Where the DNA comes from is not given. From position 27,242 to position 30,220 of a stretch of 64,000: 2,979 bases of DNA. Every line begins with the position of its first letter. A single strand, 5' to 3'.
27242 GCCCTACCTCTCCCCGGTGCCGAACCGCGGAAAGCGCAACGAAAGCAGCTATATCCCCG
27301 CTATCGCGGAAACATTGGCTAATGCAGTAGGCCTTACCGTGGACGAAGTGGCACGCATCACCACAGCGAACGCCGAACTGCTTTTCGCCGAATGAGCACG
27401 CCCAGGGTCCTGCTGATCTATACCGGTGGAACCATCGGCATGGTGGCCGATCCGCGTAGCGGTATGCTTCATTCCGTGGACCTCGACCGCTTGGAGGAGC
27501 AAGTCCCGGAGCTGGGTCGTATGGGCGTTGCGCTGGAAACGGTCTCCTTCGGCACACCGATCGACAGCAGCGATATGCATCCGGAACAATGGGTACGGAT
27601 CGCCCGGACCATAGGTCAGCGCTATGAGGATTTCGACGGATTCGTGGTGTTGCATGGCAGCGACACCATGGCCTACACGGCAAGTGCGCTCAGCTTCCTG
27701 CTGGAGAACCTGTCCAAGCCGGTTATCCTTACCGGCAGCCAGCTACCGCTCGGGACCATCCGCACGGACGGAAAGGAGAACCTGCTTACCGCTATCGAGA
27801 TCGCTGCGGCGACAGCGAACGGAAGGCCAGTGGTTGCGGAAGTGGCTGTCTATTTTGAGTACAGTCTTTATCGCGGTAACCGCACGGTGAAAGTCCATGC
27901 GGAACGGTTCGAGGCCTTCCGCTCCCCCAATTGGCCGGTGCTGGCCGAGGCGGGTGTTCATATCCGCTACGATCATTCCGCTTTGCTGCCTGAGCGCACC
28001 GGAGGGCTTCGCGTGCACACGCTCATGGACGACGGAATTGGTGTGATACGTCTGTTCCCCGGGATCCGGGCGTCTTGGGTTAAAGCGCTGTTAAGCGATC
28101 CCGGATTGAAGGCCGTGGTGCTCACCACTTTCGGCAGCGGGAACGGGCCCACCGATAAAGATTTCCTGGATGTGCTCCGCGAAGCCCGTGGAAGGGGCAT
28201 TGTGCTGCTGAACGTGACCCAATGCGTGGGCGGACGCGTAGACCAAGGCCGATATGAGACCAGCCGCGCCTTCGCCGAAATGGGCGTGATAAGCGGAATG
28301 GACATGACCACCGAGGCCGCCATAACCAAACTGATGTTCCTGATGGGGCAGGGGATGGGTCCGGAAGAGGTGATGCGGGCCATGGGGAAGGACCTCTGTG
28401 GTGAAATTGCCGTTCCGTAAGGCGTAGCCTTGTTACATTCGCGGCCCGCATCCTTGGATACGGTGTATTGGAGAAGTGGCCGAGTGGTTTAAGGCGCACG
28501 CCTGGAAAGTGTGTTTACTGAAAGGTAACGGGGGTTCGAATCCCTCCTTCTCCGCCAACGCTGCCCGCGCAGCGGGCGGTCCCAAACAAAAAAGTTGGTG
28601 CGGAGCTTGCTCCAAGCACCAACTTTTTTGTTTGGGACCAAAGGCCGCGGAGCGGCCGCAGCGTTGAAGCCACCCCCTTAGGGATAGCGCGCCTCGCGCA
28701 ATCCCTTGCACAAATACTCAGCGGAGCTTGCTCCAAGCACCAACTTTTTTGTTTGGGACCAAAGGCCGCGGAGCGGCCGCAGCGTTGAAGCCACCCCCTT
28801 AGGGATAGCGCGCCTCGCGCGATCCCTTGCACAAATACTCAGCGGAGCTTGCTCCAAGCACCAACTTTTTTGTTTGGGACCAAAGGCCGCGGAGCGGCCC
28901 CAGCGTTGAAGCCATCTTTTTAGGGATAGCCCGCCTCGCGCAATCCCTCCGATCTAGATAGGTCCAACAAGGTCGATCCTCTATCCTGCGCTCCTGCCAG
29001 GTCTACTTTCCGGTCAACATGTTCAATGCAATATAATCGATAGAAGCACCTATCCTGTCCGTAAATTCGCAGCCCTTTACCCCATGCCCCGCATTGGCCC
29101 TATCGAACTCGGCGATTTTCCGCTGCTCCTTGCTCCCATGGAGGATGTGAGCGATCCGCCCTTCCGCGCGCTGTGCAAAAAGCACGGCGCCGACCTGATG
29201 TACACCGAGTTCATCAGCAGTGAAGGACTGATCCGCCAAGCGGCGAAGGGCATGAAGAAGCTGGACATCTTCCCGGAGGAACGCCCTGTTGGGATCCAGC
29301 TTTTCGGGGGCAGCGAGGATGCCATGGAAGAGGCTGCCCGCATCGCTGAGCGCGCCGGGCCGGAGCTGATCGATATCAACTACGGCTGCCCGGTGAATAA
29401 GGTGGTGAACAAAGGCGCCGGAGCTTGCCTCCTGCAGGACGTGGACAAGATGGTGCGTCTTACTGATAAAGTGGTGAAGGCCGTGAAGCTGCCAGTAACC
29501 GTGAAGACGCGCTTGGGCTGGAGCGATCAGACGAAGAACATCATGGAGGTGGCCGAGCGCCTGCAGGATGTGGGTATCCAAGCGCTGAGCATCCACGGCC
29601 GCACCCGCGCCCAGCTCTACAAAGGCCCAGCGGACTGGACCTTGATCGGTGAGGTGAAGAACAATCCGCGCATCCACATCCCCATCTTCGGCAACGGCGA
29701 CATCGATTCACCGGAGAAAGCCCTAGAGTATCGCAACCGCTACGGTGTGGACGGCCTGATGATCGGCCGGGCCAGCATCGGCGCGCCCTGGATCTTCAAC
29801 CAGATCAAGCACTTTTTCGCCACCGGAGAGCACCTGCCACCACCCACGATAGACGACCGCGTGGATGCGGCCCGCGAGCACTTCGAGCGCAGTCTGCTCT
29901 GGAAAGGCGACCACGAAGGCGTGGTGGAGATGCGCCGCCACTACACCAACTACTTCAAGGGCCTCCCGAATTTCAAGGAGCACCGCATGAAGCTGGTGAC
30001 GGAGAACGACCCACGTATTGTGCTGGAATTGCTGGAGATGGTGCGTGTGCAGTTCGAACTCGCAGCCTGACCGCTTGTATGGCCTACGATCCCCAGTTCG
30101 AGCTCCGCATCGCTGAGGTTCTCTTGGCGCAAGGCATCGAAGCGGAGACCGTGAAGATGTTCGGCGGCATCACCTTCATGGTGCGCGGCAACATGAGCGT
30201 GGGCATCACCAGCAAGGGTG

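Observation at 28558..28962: tRNA-Ser(GGA) is followed by a 23-bp-stem perfect hairpin and three tandem 121-bp repeats full of nested palindromes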

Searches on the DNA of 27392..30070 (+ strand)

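Call 4: search_rna_families(source=window, start=27500, end=30000, threshold=evalue, max_evalue=10, show_alignments=3)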
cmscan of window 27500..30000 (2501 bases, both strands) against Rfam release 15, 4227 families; matches with E-value up to 10: 12.
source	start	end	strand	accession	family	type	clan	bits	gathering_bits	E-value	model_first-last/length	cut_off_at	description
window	28470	28554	+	RF00005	tRNA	Gene; tRNA;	CL00001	58.9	29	1.4e-11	1-71/71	no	tRNA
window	28554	28669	-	RF04119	MIR1858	Gene; miRNA;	-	36.9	137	0.0005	1-197/197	no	MIR1858 microRNA precursor family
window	28567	28649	-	RF04136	MIR1862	Gene; miRNA;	-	35.8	84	9.8e-05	1-90/90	no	MIR1862 microRNA precursor family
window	28567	28650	+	RF00455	mir-15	Gene; miRNA;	CL00085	29.9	57.3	9.4e-05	1-88/88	no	mir-15 microRNA precursor family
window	28506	28554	-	RF04351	Plastid-psbl-rps4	Cis-reg;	-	24.1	68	0.046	1-53/53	no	Plastid-psbl-rps4 3UTR RNA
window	28579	28638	+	RF03449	mir-6827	Gene; miRNA;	-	23.8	80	0.11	1-55/55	no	mir-6827 microRNA precursor family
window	28559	28631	+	RF01065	23S-methyl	Cis-reg;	-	23.4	50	1.1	1-102/102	no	23S methyl RNA motif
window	28460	28603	+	RF02223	sX4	Gene; sRNA;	-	23.2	70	0.039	1-167/167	no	Proteobacterial sRNA sX4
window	28476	28587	+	RF02435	SpF41_sRNA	Gene; sRNA;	-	23.1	52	1.4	1-105/105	no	Streptococcus sRNA SpF41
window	28582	28640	-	RF02056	STnc390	Gene; sRNA;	-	23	50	0.062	1-60/60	no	Salmonella sRNA STnc390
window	28577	28635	+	RF02056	STnc390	Gene; sRNA;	-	22.2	50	0.11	1-60/60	no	Salmonella sRNA STnc390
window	29309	29351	+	RF01274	sR45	Gene; snRNA; snoRNA; CD-box;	-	17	40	1.7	1-55/55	no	Small nucleolar RNA sR45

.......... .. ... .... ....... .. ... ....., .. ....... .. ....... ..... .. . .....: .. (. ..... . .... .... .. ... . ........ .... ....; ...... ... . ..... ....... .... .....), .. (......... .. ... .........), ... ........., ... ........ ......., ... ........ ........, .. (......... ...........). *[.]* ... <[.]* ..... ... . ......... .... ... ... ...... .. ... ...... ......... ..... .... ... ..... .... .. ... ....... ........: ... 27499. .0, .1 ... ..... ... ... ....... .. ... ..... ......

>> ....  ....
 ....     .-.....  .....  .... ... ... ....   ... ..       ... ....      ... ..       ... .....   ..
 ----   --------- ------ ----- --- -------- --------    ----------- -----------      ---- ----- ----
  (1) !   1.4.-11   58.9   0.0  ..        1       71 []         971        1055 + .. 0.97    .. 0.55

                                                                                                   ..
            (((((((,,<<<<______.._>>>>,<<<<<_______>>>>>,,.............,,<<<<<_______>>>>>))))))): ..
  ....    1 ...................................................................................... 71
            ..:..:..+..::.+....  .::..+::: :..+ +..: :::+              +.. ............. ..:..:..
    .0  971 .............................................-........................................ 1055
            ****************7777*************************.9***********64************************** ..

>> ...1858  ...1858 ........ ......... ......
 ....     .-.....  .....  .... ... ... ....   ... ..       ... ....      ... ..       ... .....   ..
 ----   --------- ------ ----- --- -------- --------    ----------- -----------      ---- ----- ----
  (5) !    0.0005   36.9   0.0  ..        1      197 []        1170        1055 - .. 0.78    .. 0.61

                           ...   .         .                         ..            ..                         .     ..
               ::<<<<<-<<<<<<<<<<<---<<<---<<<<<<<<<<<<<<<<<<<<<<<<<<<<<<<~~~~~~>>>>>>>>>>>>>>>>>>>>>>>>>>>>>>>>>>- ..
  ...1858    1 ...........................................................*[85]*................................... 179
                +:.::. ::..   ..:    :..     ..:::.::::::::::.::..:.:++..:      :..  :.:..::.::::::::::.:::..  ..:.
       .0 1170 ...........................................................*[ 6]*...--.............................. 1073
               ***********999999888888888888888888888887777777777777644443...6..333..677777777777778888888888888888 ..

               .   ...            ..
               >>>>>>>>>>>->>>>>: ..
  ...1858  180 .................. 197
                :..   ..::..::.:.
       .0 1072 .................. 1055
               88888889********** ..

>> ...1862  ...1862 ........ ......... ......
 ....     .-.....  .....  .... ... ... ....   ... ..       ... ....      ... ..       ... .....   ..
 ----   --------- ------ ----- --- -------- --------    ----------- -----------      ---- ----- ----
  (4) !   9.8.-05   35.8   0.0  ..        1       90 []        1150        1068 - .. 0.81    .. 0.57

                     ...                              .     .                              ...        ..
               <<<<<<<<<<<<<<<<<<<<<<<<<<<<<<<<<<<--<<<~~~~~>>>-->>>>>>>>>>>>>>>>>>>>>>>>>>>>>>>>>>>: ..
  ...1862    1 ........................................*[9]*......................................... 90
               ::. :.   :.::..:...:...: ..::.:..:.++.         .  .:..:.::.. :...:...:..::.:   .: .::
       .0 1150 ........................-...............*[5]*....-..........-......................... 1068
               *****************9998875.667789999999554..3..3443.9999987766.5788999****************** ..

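Call 61: search_dna_similar(query=window:28558-28730:+, collection=phages, mode=distant, max_evalue=1, max_rows=10)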
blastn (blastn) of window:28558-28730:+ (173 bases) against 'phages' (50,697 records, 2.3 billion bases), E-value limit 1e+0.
No match.

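Call 62: search_dna_similar(query=window:28558-28730:+, collection=plasmids, mode=distant, max_evalue=1, max_rows=10)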
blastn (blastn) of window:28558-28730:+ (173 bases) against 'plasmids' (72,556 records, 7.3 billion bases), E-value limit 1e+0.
Records with a match: 1; places in all: 1; records where one place covers at least 80% of the query: 0.
Best place of each record, by identity: 90-95% 1.
By first word of the organism name: Nocardiopsis 1.
By predicted mobility (MOB-suite, as given by PLSDB): non-mobilizable 1.
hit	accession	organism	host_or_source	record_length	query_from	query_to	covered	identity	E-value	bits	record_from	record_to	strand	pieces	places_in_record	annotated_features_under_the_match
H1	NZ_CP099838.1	Nocardiopsis exhalans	JCM11759T,Guide to Japan Collection of ...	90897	94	120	16%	92.6%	5e-1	41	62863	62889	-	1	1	none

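Call 69: search_with_rna_model(model_id=R1, sources=[L002, L003, L005, L010, L012, L013, L014, L015, L016, L017, L018, L027, L029, L030, L039, L041, L042, L011], max_evalue=1)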
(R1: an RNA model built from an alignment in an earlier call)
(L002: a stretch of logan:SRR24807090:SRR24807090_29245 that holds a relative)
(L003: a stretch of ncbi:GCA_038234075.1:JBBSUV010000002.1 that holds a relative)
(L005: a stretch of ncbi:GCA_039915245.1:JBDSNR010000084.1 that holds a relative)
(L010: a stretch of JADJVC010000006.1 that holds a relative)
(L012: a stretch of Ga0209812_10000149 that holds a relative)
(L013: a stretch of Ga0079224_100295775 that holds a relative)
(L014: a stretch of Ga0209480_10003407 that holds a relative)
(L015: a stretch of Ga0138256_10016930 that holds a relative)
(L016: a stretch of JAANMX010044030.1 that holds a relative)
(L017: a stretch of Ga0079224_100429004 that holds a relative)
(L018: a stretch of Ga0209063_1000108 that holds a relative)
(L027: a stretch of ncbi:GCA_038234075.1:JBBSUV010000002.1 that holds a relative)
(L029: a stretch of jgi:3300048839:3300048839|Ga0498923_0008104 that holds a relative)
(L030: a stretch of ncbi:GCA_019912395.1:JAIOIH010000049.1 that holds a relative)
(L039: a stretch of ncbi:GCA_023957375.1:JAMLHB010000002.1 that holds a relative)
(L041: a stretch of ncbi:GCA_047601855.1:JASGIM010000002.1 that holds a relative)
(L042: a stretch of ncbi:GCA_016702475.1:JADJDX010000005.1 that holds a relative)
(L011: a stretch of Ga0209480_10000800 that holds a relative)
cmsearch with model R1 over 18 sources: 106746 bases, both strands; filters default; matches with E-value up to 1: 67.
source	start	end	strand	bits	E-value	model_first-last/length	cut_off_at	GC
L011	58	133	+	97.4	5.8e-21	1-76/76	no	0.67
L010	3572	3647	+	96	1.2e-20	1-76/76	no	0.67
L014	9886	9961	+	96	1.2e-20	1-76/76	no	0.67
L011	302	377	+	94.9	2.2e-20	1-76/76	no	0.66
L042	3869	3944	+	91.2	1.6e-19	1-76/76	no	0.66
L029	3745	3820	+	90.5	2.3e-19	1-76/76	no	0.71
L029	3880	3955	+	90.5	2.3e-19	1-76/76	no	0.71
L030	3745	3820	+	90.5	2.3e-19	1-76/76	no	0.71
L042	3746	3821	+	89.9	3.2e-19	1-76/76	no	0.64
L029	4015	4090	+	89.7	3.6e-19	1-76/76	no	0.7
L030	3880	3955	+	89.7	3.6e-19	1-76/76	no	0.7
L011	180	255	+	87.8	1e-18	1-76/76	no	0.63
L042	3992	4067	+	87.6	1.1e-18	1-76/76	no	0.63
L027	7246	7320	+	84.9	4.8e-18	1-76/76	no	0.65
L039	3747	3824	+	84.3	6.5e-18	1-76/76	no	0.76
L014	10125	10197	+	83.9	8.1e-18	1-76/76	no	0.67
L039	3904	3980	+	80.1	6.4e-17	1-76/76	no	0.66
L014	10007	10079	+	77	3.5e-16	1-76/76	no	0.67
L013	3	81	-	73.2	2.7e-15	1-76/76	no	0.62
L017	43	121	+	73.2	2.7e-15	1-76/76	no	0.62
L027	7599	7674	+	72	5e-15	1-76/76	no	0.7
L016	272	349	-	71.6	6.3e-15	1-76/76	no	0.65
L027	7422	7497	+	70.9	9.1e-15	1-76/76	no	0.71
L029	4142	4217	+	70.4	1.2e-14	1-76/76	no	0.7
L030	4007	4082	+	70.4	1.2e-14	1-76/76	no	0.7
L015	7533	7612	+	69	2.5e-14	1-76/76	no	0.65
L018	3294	3373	+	69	2.5e-14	1-76/76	no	0.65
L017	303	381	+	67.4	6.2e-14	1-76/76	no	0.66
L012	973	1053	-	66.4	1.1e-13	1-76/76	no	0.62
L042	4116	4198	+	65.1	2.1e-13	1-76/76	no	0.66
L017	141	220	+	65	2.2e-13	1-76/76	no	0.65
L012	850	929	-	60.5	2.5e-12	1-76/76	no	0.64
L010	3679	3754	+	53.9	8.7e-11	1-76/76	no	0.57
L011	424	484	+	52.8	1.6e-10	1-76/76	no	0.59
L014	10229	10304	+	51.1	3.9e-10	1-76/76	no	0.54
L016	139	173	-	36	1.4e-06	35-69/76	no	0.66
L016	246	310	+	23.1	0.0014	1-76/76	no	0.6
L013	1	41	+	17.5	0.029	35-76/76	5'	0.59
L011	346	371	-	16.8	0.042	44-69/76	no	0.65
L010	3616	3641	-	16.8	0.042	44-69/76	no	0.65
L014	9930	9955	-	16.8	0.042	44-69/76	no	0.65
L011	224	249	-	16.8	0.042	44-69/76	no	0.65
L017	189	220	-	16.6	0.048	38-69/76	no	0.69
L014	10166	10191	-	16.1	0.063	44-69/76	no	0.69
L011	102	127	-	16.1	0.063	44-69/76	no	0.69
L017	83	156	-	16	0.066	1-76/76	no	0.62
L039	3793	3818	-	15.6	0.083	44-69/76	no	0.73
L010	3723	3753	-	15.5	0.084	39-69/76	no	0.65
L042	3666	3735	+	15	0.11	1-76/76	no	0.63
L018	3335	3402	-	14.7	0.13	1-76/76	no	0.68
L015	7581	7605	-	14.6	0.14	45-69/76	no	0.76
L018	3540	3583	+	14.4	0.16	1-76/76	no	0.59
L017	350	374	-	14.4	0.16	45-69/76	no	0.76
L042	2698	2774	-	14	0.19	1-76/76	no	0.57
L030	3789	3814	-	12.6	0.4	44-69/76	no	0.73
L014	10274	10296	-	12.6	0.41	46-68/76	no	0.65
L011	454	476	-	12.6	0.41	46-68/76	no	0.65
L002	3240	3323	-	12.4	0.45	1-76/76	no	0.61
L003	3240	3323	-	12.4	0.45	1-76/76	no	0.61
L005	3240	3323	-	12.4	0.45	1-76/76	no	0.61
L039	3142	3218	+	12.3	0.48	1-76/76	no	0.71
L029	4186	4211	-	11.9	0.59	44-69/76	no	0.69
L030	4051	4076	-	11.9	0.59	44-69/76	no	0.69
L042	3790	3823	-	11.7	0.66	36-69/76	no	0.62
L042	3913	3938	-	11.6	0.7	44-69/76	no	0.69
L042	4167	4192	-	11.6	0.7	44-69/76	no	0.69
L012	981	1003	+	11.4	0.78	46-68/76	no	0.74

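Call 87: search_with_rna_model(model_id=R1, sources=[L043, L044, L045, L048, L041], max_evalue=0.01)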
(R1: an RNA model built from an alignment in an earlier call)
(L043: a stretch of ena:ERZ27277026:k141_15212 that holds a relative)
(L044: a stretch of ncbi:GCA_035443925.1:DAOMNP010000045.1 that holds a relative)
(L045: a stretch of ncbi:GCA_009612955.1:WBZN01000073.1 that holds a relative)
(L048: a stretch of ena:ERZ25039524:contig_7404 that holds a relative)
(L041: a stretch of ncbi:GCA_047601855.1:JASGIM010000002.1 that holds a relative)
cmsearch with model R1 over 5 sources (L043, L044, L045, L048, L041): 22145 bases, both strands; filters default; matches with E-value up to 0.01: 11.
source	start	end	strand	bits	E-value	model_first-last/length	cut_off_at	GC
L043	2747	2823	+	88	1.9e-19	1-76/76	no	0.71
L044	2747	2823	+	88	1.9e-19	1-76/76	no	0.71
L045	2865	2940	+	79.7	1.7e-17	1-76/76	no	0.66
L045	2742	2819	+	66.5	2e-14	1-76/76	no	0.68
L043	2868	2996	+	64.5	5.9e-14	1-76/76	no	0.64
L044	2868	2996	+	64.5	5.9e-14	1-76/76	no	0.64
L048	2908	2987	+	59.6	8.4e-13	1-76/76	no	0.69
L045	2986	3118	+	52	5.2e-11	1-76/76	no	0.65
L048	2787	2873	+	49.4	2e-10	1-76/76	no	0.62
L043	2792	2825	-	17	0.0079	36-69/76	no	0.68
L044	2792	2825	-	17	0.0079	36-69/76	no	0.68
